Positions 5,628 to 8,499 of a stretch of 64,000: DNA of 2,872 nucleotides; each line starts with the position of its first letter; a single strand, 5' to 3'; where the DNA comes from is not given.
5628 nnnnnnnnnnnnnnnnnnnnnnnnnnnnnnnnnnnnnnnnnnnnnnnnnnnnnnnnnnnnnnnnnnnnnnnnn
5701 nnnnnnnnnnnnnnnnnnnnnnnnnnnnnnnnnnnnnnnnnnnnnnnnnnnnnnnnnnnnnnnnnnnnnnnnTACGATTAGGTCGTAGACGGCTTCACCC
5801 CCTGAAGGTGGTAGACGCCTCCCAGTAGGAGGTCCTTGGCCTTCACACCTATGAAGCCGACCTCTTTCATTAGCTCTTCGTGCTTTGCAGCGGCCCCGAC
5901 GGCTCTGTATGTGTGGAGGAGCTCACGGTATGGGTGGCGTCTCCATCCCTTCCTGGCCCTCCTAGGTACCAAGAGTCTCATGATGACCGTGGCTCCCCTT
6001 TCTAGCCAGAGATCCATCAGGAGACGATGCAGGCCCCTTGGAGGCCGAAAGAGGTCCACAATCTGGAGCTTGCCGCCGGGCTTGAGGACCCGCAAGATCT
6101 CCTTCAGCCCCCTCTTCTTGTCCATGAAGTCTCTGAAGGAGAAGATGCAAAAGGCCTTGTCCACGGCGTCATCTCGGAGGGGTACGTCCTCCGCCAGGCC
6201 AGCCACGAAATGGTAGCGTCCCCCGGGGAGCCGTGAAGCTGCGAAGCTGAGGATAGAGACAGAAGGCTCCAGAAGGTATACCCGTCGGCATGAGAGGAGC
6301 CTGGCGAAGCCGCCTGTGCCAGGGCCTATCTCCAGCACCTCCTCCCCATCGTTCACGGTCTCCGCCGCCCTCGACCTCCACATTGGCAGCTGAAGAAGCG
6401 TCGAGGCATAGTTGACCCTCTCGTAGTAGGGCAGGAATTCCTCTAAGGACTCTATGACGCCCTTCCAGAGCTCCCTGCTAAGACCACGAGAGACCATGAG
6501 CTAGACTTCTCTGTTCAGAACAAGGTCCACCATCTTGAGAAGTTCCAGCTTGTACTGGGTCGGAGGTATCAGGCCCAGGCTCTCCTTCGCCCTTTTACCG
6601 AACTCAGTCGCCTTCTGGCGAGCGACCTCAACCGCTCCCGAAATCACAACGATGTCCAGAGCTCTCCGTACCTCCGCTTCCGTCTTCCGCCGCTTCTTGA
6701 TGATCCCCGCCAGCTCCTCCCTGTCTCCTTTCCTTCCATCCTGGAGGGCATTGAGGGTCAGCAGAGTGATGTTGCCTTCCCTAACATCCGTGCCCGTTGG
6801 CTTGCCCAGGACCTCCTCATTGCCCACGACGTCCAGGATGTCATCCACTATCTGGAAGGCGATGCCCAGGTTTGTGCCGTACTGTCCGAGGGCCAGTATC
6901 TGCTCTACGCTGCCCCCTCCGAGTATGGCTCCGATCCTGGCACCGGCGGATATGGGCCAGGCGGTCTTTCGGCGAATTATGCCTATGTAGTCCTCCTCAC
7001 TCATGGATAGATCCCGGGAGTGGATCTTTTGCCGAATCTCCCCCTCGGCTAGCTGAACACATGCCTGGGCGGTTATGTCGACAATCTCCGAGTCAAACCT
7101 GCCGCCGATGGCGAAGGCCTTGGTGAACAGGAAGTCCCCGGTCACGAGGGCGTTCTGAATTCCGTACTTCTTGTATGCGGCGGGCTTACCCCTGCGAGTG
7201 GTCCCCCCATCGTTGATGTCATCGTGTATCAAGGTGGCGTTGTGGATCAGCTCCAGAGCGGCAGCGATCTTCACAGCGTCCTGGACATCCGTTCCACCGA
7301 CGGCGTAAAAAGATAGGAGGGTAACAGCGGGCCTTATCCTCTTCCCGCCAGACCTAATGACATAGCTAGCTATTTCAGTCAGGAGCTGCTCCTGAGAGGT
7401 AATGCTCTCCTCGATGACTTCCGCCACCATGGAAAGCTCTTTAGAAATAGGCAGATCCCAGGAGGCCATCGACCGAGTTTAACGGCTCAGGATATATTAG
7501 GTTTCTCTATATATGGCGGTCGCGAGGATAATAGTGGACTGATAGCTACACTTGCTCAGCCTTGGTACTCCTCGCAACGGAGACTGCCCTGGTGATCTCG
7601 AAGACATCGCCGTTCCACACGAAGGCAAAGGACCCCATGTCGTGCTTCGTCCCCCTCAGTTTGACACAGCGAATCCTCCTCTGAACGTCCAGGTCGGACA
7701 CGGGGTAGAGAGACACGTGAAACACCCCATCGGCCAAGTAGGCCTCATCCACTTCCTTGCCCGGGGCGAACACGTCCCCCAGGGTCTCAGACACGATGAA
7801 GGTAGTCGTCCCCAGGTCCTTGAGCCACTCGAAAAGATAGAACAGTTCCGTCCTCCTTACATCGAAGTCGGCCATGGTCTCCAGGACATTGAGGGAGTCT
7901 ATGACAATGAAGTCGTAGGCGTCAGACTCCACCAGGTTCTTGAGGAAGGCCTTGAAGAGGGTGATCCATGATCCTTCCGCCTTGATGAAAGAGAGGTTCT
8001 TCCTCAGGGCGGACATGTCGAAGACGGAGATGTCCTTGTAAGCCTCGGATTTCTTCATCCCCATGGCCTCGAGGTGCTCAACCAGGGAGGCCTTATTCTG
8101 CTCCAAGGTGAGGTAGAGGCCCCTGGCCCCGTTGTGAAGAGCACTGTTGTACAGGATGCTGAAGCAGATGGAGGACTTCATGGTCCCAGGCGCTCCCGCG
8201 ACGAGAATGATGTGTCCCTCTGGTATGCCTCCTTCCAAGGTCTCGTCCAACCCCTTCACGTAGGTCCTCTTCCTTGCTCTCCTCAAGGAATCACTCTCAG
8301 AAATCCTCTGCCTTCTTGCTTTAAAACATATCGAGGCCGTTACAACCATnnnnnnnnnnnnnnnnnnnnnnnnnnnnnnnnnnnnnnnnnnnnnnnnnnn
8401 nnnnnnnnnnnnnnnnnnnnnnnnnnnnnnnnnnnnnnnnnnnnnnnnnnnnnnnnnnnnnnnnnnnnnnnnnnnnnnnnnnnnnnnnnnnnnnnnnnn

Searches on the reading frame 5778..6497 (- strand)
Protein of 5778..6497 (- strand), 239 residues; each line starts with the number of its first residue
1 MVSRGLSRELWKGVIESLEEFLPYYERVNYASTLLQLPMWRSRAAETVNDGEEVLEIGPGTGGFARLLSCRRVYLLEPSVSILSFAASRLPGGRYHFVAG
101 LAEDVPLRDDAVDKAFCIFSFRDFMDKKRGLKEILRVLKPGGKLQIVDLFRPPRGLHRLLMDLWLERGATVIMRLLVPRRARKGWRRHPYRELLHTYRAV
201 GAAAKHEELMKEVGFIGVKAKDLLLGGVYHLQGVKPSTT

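Call 3: search_protein_families(library=pfam, proteins=[window:5778-6497:-], max_evalue=1)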
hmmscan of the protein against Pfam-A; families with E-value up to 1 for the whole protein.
window:5778-6497:- (239 aa): 8 families
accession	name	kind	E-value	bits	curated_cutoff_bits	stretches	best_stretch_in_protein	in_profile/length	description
PF08241.18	Methyltransf_11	-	5.5e-16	59.4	21.2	1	55-144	1-93/95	Methyltransferase domain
PF01209.24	Ubie_methyltran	-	6e-14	52.4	20.1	1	24-228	19-226/233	ubiE/COQ5 methyltransferase family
PF13649.12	Methyltransf_25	-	1.7e-12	48.3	27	1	54-142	1-97/97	Methyltransferase domain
PF08242.18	Methyltransf_12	-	1.6e-07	32.4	30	1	55-144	1-98/98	Methyltransferase domain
PF13847.12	Methyltransf_31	-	2e-07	31.2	27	1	50-148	3-111/145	Methyltransferase domain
PF13489.12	Methyltransf_23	-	5.1e-07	30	27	1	40-169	12-138/164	Methyltransferase domain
PF05148.21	Methyltransf_8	-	0.00075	19.9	27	1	103-148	114-158/219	Hypothetical methyltransferase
PF20922.3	Anamorsin_N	-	0.14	12.3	27.1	1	125-147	66-88/163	Anamorsin, N-terminal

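Call 4: search_protein_families(library=ncbifam, proteins=[window:5778-6497:-], max_evalue=1)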
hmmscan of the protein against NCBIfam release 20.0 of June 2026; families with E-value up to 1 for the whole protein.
window:5778-6497:- (239 aa): 28 families (the best 25 are shown)
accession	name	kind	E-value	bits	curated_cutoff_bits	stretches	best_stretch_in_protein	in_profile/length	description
TIGR01934.1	MenG_MenH_UbiE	subfamily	1.4e-19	70.3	158.35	1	23-228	10-216/223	ubiquinone/menaquinone biosynthesis methyltransferase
NF001244.0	PRK00216.1-5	equivalog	2.4e-19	69.6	216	1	23-226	19-226/236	bifunctional demethylmenaquinone methyltransferase/2-methoxy-6-polyprenyl-1,4-benzoquinol methylase UbiE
NF001241.0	PRK00216.1-2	equivalog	1.2e-15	57.8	327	1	25-233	24-227/231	demethylmenaquinone methyltransferase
NF043040.1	corrin_prot_MT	hypoth_equivalog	1.9e-13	50.4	180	1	23-181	13-180/216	corrinoid protein-associated methyltransferase CpaM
NF052510.1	methyltran_MpqE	exception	1.6e-11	44.1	335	1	39-226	33-225/234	methyl-plastoquinone biosynthesis methyltransferase MpqE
NF045667.1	MTase_DVU1556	equivalog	2.6e-11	43.4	155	1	48-152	20-125/213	DVU_1556 family methyltransferase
NF001240.0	PRK00216.1-1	equivalog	5.9e-11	41.9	378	1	46-226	59-241/251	bifunctional demethylmenaquinone methyltransferase/2-methoxy-6-polyprenyl-1,4-benzoquinol methylase UbiE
TIGR02752.1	MenG_heptapren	equivalog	1.7e-09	37.5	419.85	1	16-226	9-222/231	demethylmenaquinone methyltransferase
NF041537.1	ArsM_AhpD_UU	exception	3e-09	36.1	510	1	47-149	73-183/345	arsenite methyltransferase/AhpD domain selenoprotein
NF001243.0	PRK00216.1-4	equivalog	1.5e-08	34.2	235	1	17-228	12-226/237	demethylmenaquinone methyltransferase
NF008823.0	PRK11873.1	subfamily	2.8e-08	33.6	263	1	44-149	71-184/272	arsenite methyltransferase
NF045825.1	FAmtase_mtf2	equivalog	3.8e-08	32.9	400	1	40-149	48-161/248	fatty-acid O-methyltransferase Mtf2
NF001242.0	PRK00216.1-3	equivalog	5.2e-08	32.6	351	1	94-223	123-245/258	bifunctional demethylmenaquinone methyltransferase/2-methoxy-6-polyprenyl-1,4-benzoquinol methylase UbiE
NF045823.1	PthPhpthDimycoMt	equivalog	2.1e-07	30.4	300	1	44-149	60-169/256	phthiotriol/phenolphthiotriol dimycocerosates methyltransferase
NF004452.0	PRK05785.1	equivalog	8.2e-07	28.7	207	1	10-213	7-203/228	hypothetical protein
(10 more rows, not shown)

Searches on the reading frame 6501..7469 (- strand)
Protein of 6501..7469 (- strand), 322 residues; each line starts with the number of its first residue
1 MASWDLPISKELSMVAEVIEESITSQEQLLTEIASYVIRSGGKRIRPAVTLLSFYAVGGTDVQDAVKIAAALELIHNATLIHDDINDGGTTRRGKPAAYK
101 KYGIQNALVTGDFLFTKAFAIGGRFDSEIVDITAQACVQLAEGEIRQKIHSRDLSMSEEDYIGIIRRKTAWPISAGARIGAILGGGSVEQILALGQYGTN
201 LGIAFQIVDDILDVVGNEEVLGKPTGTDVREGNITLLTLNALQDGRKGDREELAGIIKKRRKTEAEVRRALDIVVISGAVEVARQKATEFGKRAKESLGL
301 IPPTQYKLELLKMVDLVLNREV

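Call 3: search_protein_families(library=pfam, proteins=[window:6501-7469:-], max_evalue=1)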
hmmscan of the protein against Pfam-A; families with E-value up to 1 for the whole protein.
window:6501-7469:- (322 aa): 1 family
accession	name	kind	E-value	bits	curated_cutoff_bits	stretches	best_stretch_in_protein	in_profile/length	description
PF00348.22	polyprenyl_synt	-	7.3e-71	238.7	27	1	28-273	2-250/251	Polyprenyl synthetase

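Call 4: search_protein_families(library=ncbifam, proteins=[window:6501-7469:-], max_evalue=1)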
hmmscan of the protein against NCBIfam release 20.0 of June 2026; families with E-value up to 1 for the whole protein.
window:6501-7469:- (322 aa): 21 families
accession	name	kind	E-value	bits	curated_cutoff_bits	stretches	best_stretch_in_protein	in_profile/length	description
NF040698.1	IdsA_Meth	equivalog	1.9e-78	264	468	1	13-321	12-327/328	short chain isoprenyl diphosphate synthase IdsA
NF041169.1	f2_encap_cargo4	exception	1.4e-63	215.2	450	1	35-321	32-333/334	family 2 encapsulin nanocompartment cargo protein polyprenyl transferase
NF041003.1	GGPP_syn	equivalog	4.3e-62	210.1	500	1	14-320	12-324/326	geranylgeranyl diphosphate synthase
TIGR02748.1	GerC3_HepT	equivalog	2.2e-60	204.4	456.55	1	9-320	10-317/319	heptaprenyl diphosphate synthase component II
TIGR02749.1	prenyl_cyano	equivalog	6.9e-59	199.5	383.2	1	3-320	5-320/322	solanesyl diphosphate synthase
NF008140.0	PRK10888.1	equivalog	5.6e-58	196.8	412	1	10-321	12-322/323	octaprenyl diphosphate synthase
NF042417.1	NPPPS_Mycobact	equivalog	5.3e-53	180.2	600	1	13-320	27-333/335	nonaprenyl/(2E,6E)-farnesyl/geranylgeranyl diphosphat synthase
NF045628.1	HxpDPsynlarge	equivalog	1.3e-52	178.7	500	1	11-320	4-309/311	hexaprenyl-diphosphate synthase large subunit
NF045549.1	GGPPsyn_IdsB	equivalog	7.4e-47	160.1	475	1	39-321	62-345/346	geranylgeranyl diphosphate synthase IdsB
NF040789.2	gerfarn_diphsyn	equivalog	2.3e-46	158.6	560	1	12-321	15-344/345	geranylfarnesyl diphosphate synthase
NF045485.1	FPPsyn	subfamily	2.2e-44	151.8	275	1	14-260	7-266/288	farnesyl diphosphate synthase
NF040627.1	GFPS_Meth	equivalog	2.1e-37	129.2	600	1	11-215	8-211/285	geranylfarnesyl diphosphate synthase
NF045685.1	GGPPSynCrtE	equivalog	3.5e-34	118.2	460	1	14-249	13-260/293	geranylgeranyl diphosphate synthase CrtE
NF042416.1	GFPPS_Mycobact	equivalog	2.3e-31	109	600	2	26-103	27-105/350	bifunctional (2E,6E)-farnesyl/geranyl diphosphate synthase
NF007877.0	PRK10581.1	equivalog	1.7e-27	96.3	321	1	25-251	27-265/299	(2E,6E)-farnesyl diphosphate synthase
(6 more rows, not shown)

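Call 39: search_solved_structures(query=window:6501-7469:-, max_evalue=1e-20, show_alignments=0)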
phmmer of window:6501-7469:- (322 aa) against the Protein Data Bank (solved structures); distinct sequences matched with E-value up to 1e-20: 89 (the best 60 are shown).
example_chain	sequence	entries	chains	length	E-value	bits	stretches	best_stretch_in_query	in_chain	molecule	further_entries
3oyr_A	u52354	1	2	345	1.2e-58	201.9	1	13-320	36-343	Trans-isoprenyl diphosphate synthase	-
1wy0_A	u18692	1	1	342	2e-53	184.8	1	11-321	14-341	geranylgeranyl pyrophosphate synthetase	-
3mzv_A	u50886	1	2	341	9.5e-51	176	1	9-320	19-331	Decaprenyl diphosphate synthase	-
5ze6_A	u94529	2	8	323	7.5e-50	173.1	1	11-320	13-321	Octaprenyl diphosphate synthase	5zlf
3wjk_A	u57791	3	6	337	8.7e-50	172.9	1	11-320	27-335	Octaprenyl diphosphate synthase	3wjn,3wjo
4jxn_A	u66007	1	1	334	1e-49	172.6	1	10-320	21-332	Octaprenyl-diphosphate synthase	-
5jfq_A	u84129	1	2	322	5.2e-48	167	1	12-321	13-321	Geranylgeranyl Pyrophosphate Synthetase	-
4lob_A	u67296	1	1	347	1.6e-45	158.8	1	7-320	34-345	Polyprenyl synthetase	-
4jxy_A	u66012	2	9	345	3e-45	158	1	12-316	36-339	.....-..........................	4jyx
9k99_A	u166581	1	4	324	1.2e-44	156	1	21-319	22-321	Solanesyl diphosphate synthase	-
9imq_A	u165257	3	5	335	1.7e-44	155.5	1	13-320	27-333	Nonaprenyl diphosphate synthase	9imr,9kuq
9jr6_A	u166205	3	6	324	1.5e-43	152.4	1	21-319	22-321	Probable solanesyl-diphosphate synthase 3, chloroplastic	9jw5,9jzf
9kbk_A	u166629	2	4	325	1.5e-43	152.4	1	21-319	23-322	Probable solanesyl-diphosphate synthase 3, chloroplastic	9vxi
9jsc_A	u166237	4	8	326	1.5e-43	152.4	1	21-319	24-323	Probable solanesyl-diphosphate synthase 3, chloroplastic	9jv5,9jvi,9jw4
9kaf_A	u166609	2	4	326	1.5e-43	152.4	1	21-319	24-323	Probable solanesyl-diphosphate synthase 3, chloroplastic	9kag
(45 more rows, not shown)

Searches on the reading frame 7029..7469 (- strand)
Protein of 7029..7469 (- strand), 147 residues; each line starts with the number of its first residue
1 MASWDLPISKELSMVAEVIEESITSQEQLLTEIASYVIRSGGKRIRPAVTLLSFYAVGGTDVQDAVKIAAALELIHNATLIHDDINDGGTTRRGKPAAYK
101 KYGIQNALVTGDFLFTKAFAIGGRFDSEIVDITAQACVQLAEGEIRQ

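Call 49: search_solved_structures(query=window:7029-7469:-, max_evalue=1e-10, show_alignments=5)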
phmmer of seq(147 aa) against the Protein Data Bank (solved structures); distinct sequences matched with E-value up to 1e-10: 91 (the best 60 are shown).
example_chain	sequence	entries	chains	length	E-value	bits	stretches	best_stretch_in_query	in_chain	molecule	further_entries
4jxy_A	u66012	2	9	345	6.4e-24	87.9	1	12-147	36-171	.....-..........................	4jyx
5ze6_A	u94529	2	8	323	3e-23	85.7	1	11-147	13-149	Octaprenyl diphosphate synthase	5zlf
3wjk_A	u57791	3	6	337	3.3e-23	85.6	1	11-147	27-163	Octaprenyl diphosphate synthase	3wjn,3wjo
1wy0_A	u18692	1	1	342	4.4e-23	85.2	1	11-146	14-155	geranylgeranyl pyrophosphate synthetase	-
3oyr_A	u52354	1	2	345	5.6e-23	84.9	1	13-147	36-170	Trans-isoprenyl diphosphate synthase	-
4lob_A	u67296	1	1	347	7.8e-23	84.4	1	7-147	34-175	Polyprenyl synthetase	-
5jfq_A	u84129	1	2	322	1.9e-22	83.1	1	12-145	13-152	Geranylgeranyl Pyrophosphate Synthetase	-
4jxn_A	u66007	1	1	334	2.9e-21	79.3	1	10-147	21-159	Octaprenyl-diphosphate synthase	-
3ipi_A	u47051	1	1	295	6.8e-21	78.1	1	13-145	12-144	Geranyltranstransferase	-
3mzv_A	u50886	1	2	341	3e-20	76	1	9-147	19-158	Decaprenyl diphosphate synthase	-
5h9d_A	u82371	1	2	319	9.5e-20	74.4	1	7-145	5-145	Farnesyl pyrophosphate synthetase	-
9kp1_B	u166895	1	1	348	3.4e-19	72.6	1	10-147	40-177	Heptaprenyl diphosphate synthase component 2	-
6kd7_A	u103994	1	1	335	1e-18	71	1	18-128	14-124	Polyprenyl synthetase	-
9imq_A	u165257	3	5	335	1.8e-18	70.3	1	13-147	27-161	Nonaprenyl diphosphate synthase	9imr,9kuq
5xn5_A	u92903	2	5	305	5.9e-18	68.6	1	15-135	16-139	Os07g0580900 protein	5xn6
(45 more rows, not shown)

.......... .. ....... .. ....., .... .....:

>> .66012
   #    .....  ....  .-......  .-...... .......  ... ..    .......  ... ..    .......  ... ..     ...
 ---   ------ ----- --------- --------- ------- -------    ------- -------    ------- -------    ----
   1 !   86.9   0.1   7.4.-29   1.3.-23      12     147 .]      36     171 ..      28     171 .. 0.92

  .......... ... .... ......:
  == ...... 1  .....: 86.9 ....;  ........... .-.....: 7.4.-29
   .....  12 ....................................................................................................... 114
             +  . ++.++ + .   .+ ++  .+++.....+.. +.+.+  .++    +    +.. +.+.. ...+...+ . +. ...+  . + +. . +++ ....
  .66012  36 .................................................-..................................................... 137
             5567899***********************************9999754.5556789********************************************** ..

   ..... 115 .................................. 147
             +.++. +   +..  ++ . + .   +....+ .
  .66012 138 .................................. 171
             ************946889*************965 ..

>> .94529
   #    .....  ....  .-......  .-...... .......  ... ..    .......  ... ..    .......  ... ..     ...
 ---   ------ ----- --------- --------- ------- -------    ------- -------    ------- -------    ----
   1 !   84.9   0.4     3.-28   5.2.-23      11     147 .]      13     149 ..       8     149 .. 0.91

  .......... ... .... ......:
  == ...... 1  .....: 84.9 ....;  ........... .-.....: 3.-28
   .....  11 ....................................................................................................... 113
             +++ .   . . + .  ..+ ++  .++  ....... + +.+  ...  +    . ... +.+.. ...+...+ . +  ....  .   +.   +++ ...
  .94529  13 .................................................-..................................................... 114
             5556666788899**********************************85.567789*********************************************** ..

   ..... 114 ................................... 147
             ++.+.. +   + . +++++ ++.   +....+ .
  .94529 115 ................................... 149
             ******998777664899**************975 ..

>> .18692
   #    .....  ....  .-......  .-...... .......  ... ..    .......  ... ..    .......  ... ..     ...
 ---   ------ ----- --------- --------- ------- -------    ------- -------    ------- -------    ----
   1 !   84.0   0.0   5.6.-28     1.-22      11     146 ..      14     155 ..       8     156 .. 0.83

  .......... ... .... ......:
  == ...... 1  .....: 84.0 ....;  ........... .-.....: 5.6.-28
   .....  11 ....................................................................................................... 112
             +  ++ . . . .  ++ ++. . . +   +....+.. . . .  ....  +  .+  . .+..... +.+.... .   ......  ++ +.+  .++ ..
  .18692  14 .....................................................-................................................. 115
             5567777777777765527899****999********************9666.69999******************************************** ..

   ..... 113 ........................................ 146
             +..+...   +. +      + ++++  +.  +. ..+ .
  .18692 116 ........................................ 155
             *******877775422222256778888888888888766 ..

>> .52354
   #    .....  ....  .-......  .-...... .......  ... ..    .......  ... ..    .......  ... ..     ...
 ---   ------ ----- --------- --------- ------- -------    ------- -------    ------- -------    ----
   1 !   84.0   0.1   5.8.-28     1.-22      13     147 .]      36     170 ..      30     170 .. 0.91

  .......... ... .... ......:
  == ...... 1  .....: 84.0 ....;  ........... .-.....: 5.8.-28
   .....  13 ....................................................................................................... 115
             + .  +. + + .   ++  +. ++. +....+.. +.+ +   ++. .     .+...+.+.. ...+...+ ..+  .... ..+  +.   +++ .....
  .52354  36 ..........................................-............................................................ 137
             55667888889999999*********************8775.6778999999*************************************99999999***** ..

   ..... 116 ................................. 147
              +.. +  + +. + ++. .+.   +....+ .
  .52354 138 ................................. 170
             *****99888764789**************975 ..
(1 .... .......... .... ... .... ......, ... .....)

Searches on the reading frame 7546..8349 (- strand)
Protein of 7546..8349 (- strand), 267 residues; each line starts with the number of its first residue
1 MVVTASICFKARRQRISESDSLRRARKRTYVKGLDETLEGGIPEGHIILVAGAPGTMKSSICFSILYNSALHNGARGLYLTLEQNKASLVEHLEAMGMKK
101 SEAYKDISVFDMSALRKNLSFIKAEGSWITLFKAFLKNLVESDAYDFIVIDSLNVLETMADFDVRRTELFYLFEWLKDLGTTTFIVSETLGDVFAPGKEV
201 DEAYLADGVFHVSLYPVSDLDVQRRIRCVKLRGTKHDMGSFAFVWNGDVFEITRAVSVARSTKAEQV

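Call 3: search_protein_families(library=pfam, proteins=[window:7546-8349:-], max_evalue=1)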
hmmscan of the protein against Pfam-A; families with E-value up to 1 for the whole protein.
window:7546-8349:- (267 aa): 7 families
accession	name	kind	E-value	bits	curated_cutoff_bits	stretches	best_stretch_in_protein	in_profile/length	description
PF06745.19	ATPase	-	1.9e-37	129.3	26.6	1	28-244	2-218/231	KaiC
PF03796.21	DnaB_C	-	3.4e-06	27.1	27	1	30-179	5-164/255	DnaB-like helicase C terminal domain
PF13481.12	AAA_25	-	6e-06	26.5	27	1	37-154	25-153/195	AAA domain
PF13479.12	AAA_24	-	0.049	13.9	27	1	49-164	6-84/195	AAA domain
PF10982.13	DUF2789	-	0.12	13.1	27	1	85-155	4-73/75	Protein of unknown function (DUF2789)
PF00154.27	RecA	-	0.13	12.1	27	0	137-162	123-148/262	recA bacterial DNA recombination protein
PF09848.15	SLFN-g3_helicase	-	0.13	12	24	1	46-151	2-86/354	Schlafen group 3, DNA/RNA helicase domain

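Call 4: search_protein_families(library=ncbifam, proteins=[window:7546-8349:-], max_evalue=1)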
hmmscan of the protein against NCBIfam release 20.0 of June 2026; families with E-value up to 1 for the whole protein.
window:7546-8349:- (267 aa): 17 families
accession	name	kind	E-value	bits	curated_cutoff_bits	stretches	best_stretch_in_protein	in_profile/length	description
NF006799.0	PRK09302.1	equivalog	4.3e-30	104.7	408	1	25-252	11-238/515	circadian clock protein KaiC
TIGR03880.1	KaiC_arch_3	hypoth_equivalog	4.4e-28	98.4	249.45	1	31-237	2-202/224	KaiC domain-containing protein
TIGR03877.1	thermo_KaiC_1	hypoth_equivalog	3.3e-20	72.6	307.25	1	26-241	3-221/238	KaiC domain-containing protein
TIGR03881.1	KaiC_arch_4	hypoth_equivalog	1.5e-16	60.8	247.8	1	26-241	2-216/231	KaiC domain-containing protein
TIGR02655.1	circ_KaiC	equivalog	6.6e-15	54.7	546.25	1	28-252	4-228/484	circadian clock protein KaiC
NF004723.0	PRK06067.1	subfamily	8e-14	51.7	194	1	32-239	21-220/243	flagellar accessory protein FlaH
NF052589.1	ArlH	equivalog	1.2e-09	38.2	215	1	34-182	9-151/229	archaellum protein ArlH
NF004629.0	PRK05973.1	equivalog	2.9e-07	29.8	156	1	38-109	57-127/237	DNA helicase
TIGR00416.1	sms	equivalog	4.6e-07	28.9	403.05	1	9-157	58-183/454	DNA repair protein RadA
TIGR03878.1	thermo_KaiC_2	hypoth_equivalog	4.4e-06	26.2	232.2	1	40-188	31-174/259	KaiC domain-containing protein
TIGR00665.1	DnaB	equivalog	4.6e-06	25.7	385.25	1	28-179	179-341/435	replicative DNA helicase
NF006320.0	PRK08533.1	equivalog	3e-05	23.7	215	1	34-165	13-137/230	flagellar accessory protein FlaH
TIGR03600.1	phage_DnaB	exception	0.00012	21.2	498.65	1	32-95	182-244/421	phage replicative helicase, DnaB family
NF005852.0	PRK07773.1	equivalog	0.00037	18.9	780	1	31-96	204-268/886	replicative DNA helicase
TIGR02237.1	recomb_radB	equivalog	0.00089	19.2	172.4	1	34-154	1-107/210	DNA repair and recombination protein RadB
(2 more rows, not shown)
